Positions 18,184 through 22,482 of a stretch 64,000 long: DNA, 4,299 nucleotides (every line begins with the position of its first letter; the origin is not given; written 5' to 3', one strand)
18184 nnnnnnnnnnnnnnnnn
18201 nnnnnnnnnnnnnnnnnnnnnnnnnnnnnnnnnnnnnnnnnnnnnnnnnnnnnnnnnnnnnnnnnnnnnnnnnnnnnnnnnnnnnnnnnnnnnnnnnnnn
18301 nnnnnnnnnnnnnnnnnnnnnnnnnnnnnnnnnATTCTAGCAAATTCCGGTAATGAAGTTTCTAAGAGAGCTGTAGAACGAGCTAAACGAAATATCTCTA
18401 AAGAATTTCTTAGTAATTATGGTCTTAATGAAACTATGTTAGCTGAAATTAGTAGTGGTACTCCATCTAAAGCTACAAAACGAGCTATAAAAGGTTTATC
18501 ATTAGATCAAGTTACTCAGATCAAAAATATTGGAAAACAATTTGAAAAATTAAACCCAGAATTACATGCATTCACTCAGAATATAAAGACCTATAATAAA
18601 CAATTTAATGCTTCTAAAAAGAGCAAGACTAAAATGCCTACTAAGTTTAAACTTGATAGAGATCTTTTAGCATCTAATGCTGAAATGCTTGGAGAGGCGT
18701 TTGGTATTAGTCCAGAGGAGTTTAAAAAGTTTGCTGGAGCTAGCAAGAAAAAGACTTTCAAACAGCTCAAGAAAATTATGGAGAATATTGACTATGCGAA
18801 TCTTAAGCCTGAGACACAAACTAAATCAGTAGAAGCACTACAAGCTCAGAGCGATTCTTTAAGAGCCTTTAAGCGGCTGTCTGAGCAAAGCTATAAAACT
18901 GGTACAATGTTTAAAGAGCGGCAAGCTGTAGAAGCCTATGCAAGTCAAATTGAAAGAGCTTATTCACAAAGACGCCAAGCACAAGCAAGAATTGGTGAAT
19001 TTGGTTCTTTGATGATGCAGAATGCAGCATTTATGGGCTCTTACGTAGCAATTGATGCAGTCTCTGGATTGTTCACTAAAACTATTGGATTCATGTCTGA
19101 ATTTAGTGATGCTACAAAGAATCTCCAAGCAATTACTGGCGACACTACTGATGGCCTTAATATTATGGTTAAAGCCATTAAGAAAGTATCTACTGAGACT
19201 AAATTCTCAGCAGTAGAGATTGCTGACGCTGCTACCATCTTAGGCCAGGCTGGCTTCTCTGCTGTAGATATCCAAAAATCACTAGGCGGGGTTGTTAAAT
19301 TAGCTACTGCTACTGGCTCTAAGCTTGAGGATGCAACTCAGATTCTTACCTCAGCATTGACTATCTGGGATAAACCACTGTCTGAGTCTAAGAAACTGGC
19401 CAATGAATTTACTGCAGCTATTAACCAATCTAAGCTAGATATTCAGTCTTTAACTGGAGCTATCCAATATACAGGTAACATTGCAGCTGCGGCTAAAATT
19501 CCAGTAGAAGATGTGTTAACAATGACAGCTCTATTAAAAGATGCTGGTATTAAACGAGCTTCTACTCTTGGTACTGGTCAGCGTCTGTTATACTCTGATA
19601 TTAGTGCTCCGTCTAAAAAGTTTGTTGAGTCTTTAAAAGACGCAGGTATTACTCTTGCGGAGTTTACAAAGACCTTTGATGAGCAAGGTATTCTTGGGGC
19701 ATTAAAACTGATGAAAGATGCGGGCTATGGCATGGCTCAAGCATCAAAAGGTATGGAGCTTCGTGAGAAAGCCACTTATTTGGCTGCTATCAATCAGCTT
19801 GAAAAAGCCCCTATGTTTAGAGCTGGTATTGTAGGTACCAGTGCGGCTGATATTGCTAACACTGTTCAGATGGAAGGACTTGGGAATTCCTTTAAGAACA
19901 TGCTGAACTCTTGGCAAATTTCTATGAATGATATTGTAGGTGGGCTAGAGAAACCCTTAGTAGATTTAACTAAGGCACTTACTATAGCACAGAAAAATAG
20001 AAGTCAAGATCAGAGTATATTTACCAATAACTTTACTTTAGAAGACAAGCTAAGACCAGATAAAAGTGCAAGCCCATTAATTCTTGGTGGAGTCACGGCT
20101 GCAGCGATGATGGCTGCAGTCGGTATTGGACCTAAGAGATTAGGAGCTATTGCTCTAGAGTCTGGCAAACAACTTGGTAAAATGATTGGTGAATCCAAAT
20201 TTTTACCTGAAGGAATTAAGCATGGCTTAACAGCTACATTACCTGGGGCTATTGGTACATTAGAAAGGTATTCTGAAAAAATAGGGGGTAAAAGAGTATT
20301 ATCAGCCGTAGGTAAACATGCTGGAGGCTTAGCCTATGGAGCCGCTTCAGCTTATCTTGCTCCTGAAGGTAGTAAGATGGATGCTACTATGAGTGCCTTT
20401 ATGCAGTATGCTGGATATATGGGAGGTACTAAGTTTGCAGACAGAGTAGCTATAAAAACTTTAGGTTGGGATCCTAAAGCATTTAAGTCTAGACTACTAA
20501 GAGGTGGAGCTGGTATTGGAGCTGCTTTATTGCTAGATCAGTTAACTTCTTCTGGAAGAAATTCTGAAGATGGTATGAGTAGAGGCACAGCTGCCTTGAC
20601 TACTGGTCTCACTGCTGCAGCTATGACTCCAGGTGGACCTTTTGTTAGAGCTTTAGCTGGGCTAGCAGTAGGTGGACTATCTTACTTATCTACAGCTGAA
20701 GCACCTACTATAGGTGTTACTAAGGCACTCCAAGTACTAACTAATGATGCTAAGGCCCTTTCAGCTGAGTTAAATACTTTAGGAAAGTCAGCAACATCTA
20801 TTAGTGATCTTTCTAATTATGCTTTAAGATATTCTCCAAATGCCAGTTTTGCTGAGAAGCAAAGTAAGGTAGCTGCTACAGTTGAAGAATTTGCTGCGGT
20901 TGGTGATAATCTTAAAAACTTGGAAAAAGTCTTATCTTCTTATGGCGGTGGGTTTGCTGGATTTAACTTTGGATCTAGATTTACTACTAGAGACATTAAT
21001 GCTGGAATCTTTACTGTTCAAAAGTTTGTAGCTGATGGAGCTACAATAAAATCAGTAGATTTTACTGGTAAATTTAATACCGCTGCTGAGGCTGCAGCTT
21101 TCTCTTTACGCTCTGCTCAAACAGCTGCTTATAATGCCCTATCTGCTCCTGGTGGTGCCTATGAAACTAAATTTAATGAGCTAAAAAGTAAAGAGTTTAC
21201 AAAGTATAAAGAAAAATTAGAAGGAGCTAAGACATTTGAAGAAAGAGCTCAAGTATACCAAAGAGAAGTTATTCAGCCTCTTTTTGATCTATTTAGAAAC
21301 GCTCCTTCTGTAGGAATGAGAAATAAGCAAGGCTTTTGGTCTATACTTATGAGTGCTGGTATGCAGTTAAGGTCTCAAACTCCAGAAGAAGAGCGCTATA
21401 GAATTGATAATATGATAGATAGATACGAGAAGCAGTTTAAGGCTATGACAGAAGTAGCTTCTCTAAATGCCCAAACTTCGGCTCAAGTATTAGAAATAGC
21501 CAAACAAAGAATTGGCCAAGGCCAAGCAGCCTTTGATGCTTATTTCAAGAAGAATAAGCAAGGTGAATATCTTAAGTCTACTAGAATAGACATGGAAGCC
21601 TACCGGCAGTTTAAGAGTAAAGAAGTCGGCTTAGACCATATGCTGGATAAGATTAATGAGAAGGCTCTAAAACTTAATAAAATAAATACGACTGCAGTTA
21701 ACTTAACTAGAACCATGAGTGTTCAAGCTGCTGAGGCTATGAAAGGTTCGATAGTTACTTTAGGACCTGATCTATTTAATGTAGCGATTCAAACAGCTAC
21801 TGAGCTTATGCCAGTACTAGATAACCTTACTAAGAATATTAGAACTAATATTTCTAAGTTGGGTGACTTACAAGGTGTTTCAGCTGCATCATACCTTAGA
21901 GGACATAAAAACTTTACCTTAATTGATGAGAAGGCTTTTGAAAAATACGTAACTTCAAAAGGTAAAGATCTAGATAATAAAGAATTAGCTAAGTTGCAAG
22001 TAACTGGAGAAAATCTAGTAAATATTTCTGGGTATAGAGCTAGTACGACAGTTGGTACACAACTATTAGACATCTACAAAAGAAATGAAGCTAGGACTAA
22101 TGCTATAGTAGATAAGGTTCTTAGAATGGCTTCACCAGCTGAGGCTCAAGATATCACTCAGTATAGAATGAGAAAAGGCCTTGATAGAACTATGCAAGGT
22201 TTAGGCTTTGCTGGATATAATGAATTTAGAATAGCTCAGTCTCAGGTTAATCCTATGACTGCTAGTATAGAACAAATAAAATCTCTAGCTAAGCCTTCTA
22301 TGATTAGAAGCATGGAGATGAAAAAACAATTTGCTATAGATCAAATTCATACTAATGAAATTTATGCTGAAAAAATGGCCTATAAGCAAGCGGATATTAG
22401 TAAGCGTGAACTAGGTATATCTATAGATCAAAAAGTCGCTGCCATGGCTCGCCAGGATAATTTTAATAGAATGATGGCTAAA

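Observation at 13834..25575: Exceptionally long tape measure gene (11.7 kb, 3913 codons)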

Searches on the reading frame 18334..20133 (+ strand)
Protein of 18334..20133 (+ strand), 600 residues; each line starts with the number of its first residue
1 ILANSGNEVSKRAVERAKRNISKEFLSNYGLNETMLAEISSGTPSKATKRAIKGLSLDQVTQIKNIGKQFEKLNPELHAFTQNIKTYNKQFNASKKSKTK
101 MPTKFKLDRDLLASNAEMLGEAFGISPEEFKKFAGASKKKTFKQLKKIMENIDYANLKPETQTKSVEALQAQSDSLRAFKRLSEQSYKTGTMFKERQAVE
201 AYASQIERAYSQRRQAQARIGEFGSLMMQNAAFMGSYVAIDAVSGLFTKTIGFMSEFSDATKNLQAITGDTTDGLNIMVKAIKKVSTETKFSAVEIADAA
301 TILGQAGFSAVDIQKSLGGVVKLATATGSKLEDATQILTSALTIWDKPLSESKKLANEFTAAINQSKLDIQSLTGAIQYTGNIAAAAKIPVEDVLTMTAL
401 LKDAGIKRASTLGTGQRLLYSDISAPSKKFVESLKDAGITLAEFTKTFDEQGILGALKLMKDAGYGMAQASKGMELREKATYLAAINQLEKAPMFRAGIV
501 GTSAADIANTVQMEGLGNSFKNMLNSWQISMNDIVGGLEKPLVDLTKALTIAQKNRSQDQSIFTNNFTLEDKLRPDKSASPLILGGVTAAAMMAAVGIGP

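Call 45: find_homologous_proteins(query=window:18334-20133:+, max_evalue=1e-20)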
Query window:18334-20133:+ (600 aa): 2 proteins with E <= 1e-20 among 8000 candidates.
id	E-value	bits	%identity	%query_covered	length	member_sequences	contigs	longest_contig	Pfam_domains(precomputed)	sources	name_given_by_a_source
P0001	8.4e-46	175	31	87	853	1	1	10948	PF10145.15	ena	-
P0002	2.3e-44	171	32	61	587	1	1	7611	PF10145.15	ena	-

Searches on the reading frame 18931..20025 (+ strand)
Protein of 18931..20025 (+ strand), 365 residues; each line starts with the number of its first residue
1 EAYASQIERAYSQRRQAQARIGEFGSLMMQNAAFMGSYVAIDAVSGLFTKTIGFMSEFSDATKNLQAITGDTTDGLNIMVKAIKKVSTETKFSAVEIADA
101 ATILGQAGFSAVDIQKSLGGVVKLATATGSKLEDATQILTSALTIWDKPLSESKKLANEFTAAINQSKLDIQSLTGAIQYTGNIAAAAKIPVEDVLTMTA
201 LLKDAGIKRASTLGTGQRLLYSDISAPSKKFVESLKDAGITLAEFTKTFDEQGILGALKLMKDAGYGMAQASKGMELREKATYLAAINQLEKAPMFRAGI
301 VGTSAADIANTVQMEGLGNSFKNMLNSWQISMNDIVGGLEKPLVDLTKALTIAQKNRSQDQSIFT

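Call 33: find_related_loci(query=A1, collection=viral_contigs, flank=10000)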
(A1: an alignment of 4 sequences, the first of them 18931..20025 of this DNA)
Query A1 (365 aa) in viral_contigs; peptide patterns used: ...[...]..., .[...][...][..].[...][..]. (x = any residue, [..] = any of these).
127 stretches matched a pattern; 4 encode a relative of the query (tblastn E <= 1e-3); 3 distinct loci.
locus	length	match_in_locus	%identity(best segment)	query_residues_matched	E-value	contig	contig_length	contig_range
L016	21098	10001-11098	55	1-365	6e-125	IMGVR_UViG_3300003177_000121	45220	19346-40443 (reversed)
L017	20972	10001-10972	59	11-330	3e-122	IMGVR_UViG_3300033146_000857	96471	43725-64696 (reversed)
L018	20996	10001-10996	57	6-337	1e-116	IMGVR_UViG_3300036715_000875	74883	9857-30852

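Call 46: find_related_loci(query=A1, collection=metagenome_contigs, flank=10000)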
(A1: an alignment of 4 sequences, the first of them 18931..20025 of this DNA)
Query A1 (365 aa) in metagenome_contigs; peptide patterns used: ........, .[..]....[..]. (x = any residue, [..] = any of these).
359 stretches matched a pattern; 42 encode a relative of the query (tblastn E <= 1e-3); 42 distinct loci.
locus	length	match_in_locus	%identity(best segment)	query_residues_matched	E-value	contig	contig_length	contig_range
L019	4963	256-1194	33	32-350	1e-42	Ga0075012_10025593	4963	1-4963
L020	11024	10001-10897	33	55-352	2e-36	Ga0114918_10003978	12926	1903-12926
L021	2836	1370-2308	32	24-330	5e-36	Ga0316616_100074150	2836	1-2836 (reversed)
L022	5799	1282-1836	41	57-242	3e-34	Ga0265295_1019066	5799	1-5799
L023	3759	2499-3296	34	57-324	2e-31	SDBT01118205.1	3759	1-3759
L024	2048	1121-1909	34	16-277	2e-31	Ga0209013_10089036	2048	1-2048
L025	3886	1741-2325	39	57-249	1e-30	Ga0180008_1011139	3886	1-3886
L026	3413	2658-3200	40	57-235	1e-29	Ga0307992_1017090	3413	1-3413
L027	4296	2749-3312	39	57-245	1e-29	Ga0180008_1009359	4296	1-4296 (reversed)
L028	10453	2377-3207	33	55-325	1e-28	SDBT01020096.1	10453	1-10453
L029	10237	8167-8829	34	58-277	4e-28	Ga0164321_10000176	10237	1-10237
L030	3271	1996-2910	32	57-356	5e-28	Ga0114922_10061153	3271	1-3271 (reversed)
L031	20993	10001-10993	31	4-324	8e-28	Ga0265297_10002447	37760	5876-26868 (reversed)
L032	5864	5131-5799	33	21-247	2e-27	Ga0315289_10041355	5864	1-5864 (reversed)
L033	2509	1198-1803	36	40-242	1e-27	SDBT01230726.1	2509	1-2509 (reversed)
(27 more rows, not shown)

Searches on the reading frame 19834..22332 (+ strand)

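Call 31: search_protein_families(library=pfam, proteins=[window:19834-22332:+], max_evalue=10)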
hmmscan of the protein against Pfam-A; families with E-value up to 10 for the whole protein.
window:19834-22332:+ (833 aa): 2 families
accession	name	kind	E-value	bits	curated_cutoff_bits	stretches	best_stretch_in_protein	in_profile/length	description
PF09969.14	DUF2203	-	0.29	12.3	24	0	298-367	21-83/122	Uncharacterized conserved protein (DUF2203)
PF02255.21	PTS_IIA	-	0.32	11.5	27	1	447-481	21-55/94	PTS system, Lactose/Cellobiose specific IIA subunit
